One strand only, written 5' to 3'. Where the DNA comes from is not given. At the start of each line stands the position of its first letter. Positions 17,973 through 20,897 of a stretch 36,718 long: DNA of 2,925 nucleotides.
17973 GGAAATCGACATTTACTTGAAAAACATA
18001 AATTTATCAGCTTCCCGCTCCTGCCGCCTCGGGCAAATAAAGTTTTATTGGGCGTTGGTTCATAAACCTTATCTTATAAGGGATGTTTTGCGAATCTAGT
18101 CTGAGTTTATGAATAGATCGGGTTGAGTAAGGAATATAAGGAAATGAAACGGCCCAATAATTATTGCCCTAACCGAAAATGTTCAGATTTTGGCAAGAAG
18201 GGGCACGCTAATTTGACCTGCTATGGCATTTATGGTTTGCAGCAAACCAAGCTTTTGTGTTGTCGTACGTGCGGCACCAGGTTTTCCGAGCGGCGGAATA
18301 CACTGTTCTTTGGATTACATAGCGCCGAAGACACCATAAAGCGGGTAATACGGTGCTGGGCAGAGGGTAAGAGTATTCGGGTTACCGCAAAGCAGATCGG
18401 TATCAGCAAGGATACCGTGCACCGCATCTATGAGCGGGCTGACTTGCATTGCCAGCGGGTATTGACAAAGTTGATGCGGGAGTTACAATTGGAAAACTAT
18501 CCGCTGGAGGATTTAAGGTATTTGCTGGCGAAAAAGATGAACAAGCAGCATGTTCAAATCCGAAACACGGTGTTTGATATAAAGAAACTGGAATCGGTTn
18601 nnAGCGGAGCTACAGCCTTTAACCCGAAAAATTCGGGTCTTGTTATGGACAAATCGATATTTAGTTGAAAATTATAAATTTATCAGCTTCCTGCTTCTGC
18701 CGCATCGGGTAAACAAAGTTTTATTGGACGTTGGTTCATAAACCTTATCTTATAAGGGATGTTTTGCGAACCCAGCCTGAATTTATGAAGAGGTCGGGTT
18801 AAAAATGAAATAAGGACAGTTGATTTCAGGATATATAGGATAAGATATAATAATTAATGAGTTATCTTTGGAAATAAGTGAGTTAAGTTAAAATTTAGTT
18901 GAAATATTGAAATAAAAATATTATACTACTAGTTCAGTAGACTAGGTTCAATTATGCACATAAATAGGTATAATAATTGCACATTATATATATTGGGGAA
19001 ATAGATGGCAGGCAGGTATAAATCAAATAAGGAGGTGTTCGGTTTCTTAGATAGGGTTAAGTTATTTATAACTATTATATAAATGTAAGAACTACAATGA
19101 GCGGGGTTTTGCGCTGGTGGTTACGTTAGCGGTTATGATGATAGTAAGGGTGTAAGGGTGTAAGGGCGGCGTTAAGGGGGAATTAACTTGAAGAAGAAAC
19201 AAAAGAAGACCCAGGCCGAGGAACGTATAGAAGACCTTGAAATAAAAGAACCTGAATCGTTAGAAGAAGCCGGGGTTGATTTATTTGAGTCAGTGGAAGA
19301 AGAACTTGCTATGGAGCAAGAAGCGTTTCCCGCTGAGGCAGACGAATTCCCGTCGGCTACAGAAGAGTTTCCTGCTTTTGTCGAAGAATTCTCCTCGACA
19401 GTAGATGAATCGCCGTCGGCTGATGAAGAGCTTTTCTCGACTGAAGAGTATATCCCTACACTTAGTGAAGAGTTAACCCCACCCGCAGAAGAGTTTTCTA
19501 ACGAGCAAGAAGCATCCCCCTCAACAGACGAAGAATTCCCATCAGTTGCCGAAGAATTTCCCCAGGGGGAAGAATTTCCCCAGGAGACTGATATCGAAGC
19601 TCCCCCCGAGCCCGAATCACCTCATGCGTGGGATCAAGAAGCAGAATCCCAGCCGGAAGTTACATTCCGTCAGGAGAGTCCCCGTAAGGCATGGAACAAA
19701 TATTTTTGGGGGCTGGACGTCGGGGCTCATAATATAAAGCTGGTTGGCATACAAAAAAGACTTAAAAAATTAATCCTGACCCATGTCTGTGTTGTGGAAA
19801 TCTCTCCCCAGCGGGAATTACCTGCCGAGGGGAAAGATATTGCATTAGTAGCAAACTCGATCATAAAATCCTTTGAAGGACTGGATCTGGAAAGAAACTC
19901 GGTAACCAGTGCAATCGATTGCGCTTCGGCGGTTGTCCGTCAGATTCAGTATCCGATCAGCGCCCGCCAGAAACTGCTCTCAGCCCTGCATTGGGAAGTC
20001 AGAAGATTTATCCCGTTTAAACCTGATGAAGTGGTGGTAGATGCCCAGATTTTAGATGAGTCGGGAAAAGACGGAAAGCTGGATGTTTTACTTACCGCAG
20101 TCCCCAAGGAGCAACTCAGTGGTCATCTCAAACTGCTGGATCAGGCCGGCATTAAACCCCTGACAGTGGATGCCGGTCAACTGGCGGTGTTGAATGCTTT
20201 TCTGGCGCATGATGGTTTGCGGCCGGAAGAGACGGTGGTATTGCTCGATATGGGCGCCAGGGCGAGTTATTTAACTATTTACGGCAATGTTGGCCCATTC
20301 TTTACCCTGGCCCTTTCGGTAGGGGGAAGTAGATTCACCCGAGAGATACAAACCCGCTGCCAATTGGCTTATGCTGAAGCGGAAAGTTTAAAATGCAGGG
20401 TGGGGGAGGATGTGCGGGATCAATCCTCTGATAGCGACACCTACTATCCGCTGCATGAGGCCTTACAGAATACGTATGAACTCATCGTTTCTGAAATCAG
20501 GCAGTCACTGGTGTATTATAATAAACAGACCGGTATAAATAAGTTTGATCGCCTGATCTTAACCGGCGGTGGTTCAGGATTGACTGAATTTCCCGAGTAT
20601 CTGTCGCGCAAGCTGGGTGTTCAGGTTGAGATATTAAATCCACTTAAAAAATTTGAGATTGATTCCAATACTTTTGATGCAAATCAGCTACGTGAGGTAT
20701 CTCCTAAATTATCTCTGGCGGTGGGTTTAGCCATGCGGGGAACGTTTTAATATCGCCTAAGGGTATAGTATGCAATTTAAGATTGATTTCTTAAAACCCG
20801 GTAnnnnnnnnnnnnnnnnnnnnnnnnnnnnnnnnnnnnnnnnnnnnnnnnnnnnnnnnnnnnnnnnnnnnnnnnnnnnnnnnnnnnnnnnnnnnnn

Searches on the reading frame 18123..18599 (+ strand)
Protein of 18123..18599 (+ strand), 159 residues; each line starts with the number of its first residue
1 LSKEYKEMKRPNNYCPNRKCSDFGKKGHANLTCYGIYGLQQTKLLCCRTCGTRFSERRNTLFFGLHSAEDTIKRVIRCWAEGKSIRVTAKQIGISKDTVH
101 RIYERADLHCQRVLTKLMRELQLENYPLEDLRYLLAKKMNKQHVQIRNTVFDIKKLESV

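Call 86: search_protein_families(library=pfam, proteins=[window:18123-18599:+], max_evalue=0.00001)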
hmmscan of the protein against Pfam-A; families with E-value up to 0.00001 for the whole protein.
window:18123-18599:+ (159 aa): 1 family
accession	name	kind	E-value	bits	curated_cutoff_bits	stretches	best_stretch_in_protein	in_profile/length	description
PF13384.12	HTH_23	-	4.3e-06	26.8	24.6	1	74-105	9-40/50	Homeodomain-like domain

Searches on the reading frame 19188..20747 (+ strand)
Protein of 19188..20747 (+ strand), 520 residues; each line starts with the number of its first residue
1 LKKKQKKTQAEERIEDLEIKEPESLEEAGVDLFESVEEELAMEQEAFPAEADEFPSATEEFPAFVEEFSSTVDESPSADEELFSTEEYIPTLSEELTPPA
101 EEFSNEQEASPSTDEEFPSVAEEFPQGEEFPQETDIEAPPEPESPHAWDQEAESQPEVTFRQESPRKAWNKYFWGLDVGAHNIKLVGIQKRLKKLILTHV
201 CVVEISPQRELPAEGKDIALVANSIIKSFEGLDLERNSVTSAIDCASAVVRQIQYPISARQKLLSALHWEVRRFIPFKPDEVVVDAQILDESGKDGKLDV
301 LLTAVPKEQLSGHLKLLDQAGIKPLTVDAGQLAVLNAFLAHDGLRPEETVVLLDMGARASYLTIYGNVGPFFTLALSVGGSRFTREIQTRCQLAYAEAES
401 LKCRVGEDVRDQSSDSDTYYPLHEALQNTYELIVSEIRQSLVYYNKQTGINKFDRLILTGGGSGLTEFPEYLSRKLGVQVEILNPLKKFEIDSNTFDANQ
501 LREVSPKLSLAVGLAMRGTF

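Call 86: search_protein_families(library=pfam, proteins=[window:19188-20747:+], max_evalue=0.00001)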
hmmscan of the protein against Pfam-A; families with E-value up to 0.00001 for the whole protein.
window:19188-20747:+ (520 aa): 2 families
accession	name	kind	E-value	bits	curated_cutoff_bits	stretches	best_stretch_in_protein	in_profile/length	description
PF11104.14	PilM_2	-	1.3e-40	139.8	27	1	175-518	1-339/340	Type IV pilus assembly protein PilM;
PF14450.12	FtsA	-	1.6e-10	41.9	31.8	1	351-486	1-113/127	Cell division protein FtsA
